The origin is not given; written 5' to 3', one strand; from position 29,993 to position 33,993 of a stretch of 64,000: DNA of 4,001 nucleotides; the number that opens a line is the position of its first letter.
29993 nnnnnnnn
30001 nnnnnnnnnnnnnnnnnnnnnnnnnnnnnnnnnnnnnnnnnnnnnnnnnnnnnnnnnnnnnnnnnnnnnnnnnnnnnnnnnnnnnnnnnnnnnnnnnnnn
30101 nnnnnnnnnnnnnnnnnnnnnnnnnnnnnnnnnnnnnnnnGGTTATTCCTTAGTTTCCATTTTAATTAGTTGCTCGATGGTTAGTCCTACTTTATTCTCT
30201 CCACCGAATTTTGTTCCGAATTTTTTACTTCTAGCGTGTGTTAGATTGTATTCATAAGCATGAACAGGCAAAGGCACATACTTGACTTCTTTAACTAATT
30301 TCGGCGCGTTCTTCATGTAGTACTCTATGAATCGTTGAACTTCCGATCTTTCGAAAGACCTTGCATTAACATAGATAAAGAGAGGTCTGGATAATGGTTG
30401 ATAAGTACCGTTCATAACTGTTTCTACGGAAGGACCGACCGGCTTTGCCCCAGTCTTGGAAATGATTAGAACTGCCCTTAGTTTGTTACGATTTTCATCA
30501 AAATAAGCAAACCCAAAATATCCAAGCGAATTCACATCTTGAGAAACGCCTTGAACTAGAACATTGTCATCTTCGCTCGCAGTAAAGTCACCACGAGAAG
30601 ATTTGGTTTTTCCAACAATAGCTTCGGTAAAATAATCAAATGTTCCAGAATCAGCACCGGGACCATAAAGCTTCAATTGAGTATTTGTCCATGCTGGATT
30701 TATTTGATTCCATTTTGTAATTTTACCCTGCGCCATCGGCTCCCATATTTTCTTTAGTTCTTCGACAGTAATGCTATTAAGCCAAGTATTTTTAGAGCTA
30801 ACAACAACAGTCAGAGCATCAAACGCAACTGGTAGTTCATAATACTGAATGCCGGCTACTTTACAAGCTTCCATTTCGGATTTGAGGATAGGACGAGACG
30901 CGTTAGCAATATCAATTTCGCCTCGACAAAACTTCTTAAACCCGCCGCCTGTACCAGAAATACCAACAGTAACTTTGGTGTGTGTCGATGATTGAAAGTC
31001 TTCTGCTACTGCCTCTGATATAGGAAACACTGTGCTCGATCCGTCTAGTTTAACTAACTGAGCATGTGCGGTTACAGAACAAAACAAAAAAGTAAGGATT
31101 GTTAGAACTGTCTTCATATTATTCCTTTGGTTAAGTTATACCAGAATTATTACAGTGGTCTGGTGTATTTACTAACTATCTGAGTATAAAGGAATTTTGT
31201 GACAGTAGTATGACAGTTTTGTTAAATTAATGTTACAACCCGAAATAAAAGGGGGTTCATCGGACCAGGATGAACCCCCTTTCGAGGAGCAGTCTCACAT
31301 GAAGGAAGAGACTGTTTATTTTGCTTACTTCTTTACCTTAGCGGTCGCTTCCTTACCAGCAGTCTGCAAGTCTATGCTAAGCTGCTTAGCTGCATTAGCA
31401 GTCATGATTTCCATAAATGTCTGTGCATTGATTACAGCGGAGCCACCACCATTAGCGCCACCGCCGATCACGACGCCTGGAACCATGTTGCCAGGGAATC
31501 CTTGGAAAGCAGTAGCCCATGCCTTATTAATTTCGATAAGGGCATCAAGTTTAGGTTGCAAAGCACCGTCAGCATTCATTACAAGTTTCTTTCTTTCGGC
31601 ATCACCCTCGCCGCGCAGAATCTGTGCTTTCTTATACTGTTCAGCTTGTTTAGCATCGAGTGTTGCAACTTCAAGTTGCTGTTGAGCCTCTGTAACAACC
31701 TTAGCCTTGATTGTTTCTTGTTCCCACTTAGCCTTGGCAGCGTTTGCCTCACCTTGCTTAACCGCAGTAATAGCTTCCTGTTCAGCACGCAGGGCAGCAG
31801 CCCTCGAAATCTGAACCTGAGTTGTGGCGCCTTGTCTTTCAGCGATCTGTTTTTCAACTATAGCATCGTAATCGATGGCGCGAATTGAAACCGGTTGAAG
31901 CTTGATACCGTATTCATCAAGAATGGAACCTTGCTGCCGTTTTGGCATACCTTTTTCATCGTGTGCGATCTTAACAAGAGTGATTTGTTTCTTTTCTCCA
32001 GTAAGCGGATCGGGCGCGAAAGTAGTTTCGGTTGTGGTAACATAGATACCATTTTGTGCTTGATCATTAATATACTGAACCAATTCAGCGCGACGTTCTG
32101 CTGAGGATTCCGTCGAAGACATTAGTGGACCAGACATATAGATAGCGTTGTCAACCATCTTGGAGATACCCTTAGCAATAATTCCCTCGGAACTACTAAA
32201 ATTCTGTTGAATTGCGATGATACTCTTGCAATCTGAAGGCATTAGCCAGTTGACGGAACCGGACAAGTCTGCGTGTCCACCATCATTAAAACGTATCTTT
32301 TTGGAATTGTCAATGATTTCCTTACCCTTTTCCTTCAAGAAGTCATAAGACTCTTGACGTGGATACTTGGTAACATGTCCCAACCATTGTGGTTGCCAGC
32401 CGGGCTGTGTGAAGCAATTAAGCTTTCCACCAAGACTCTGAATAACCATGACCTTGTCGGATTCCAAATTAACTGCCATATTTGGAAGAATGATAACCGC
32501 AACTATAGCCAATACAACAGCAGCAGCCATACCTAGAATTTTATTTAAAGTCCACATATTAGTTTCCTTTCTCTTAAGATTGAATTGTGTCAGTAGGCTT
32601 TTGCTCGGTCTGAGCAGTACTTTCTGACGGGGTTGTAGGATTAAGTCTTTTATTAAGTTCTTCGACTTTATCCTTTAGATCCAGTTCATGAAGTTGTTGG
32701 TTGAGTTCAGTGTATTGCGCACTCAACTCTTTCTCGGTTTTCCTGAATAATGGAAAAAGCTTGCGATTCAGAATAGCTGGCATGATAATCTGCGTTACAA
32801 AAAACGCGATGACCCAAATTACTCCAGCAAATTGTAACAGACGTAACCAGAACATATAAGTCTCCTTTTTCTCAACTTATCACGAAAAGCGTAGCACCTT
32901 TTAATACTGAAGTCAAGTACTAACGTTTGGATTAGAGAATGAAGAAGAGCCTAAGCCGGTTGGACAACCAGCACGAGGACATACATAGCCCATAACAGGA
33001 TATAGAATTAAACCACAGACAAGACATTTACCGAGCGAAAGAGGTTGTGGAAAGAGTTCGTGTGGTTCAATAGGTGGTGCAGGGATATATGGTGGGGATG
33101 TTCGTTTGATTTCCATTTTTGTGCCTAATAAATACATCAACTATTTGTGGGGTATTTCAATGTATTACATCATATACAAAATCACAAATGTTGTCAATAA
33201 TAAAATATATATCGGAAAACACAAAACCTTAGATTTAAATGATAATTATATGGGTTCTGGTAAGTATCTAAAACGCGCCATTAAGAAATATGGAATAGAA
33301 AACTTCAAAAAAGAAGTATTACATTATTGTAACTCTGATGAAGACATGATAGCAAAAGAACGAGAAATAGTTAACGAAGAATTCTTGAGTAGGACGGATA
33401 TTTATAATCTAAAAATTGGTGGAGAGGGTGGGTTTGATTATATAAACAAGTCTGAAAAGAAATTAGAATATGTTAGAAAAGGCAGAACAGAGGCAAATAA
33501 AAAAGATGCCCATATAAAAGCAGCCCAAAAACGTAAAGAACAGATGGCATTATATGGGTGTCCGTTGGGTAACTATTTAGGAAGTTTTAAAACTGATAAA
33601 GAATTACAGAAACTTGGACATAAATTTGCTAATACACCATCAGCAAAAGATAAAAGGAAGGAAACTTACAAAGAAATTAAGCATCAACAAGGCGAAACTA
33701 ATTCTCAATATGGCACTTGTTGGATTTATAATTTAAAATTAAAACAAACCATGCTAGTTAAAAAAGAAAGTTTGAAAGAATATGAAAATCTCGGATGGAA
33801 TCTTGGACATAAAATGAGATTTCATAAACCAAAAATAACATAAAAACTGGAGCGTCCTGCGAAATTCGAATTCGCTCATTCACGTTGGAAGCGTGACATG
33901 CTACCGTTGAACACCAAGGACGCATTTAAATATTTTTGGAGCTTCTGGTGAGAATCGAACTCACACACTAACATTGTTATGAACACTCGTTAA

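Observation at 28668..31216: Phosphate-acquisition operon (PstS plus OprO/P-like porin) under a host-type Pho box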

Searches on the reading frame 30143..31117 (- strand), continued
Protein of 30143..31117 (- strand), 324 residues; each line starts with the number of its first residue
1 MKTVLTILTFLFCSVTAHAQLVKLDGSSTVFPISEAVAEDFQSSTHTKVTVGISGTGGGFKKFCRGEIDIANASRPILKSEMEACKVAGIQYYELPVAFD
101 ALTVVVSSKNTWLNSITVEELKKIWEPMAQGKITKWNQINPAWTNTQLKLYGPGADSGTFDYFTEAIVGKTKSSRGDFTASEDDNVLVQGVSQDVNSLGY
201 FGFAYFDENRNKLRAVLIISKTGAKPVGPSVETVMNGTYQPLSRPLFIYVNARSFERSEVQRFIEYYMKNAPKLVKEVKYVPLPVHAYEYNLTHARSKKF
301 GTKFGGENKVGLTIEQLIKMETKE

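Call 92: search_protein_families(library=phrogs, proteins=[window:30143-31117:-, L011:10978-12477:+], max_evalue=0.001)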
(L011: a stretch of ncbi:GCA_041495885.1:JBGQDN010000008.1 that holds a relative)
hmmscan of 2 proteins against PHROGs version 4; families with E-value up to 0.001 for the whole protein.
window:30143-31117:- (324 aa): 1 family
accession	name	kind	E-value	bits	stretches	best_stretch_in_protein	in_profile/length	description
phrog_5385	-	moron, auxiliary metabolic gene and host takeover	3.9e-10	40.3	1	19-235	29-243/328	phosphate transporter subunit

L011:10978-12477:+ (500 aa): 0 families

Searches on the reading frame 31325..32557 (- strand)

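Call 3: search_protein_families(library=pfam, proteins=[window:31325-32557:-], max_evalue=0.01)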
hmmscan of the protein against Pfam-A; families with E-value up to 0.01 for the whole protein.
window:31325-32557:- (410 aa): 2 families
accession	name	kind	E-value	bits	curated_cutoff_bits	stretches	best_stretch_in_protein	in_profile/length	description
PF01145.31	Band_7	-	8.9e-09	36.1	23.6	1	33-262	5-176/176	SPFH domain / Band 7 family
PF03428.19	RP-C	-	0.0039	17.5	24.4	1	206-259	115-167/175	Replication protein C N-terminal domain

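Call 38: search_protein_families(library=ncbifam, proteins=[window:31325-32557:-], max_evalue=0.001)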
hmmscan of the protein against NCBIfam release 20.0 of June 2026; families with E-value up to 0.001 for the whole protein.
window:31325-32557:- (410 aa): 0 families

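Call 92: search_protein_families(library=phrogs, proteins=[window:31325-32557:-], max_evalue=0.001)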
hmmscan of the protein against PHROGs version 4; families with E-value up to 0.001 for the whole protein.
window:31325-32557:- (410 aa): 2 families
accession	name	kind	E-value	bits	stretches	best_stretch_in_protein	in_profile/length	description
phrog_11908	-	unknown function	2.2e-50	172.7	1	24-398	22-428/430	-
phrog_200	-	other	1.4e-11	45.1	0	214-281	242-311/379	lipoprotein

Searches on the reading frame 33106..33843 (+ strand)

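Call 3: search_protein_families(library=pfam, proteins=[window:33106-33843:+], max_evalue=0.01)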
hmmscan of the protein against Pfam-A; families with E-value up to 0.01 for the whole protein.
window:33106-33843:+ (245 aa): 2 families
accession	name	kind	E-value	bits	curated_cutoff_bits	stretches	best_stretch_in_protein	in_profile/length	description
PF19835.5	SegE_GIY-YIG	-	3e-05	24.7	25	1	47-97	59-110/123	Putative endonuclease segE, GIY-YIG domain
PF01541.30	GIY-YIG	-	8e-05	23.3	22.6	1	21-91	2-71/78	GIY-YIG catalytic domain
